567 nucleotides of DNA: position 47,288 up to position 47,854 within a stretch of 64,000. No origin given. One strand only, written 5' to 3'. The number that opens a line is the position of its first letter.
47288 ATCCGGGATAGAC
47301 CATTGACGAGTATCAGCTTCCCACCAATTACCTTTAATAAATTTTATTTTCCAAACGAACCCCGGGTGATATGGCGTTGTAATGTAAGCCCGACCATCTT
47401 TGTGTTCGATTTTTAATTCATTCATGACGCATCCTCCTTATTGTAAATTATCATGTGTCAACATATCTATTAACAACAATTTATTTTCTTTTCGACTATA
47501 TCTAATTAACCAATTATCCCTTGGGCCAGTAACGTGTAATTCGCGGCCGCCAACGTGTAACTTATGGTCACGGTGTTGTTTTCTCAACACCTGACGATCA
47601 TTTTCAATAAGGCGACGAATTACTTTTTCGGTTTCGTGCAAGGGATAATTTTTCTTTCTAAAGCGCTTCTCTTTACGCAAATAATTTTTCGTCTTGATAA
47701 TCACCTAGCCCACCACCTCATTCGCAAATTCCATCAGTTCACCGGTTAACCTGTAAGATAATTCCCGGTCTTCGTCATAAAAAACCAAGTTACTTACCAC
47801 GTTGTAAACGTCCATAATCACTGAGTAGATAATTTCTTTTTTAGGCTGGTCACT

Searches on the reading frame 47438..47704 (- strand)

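Call 79: search_protein_families(library=pfam, proteins=[window:47438-47704:-], max_evalue=0.01)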
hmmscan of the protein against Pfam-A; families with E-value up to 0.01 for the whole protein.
window:47438-47704:- (88 aa): 1 family
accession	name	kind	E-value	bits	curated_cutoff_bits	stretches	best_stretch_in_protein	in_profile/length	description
PF15738.11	YafQ_toxin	-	1.6e-10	41.5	30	1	4-87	5-86/88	Bacterial toxin of type II toxin-antitoxin system, YafQ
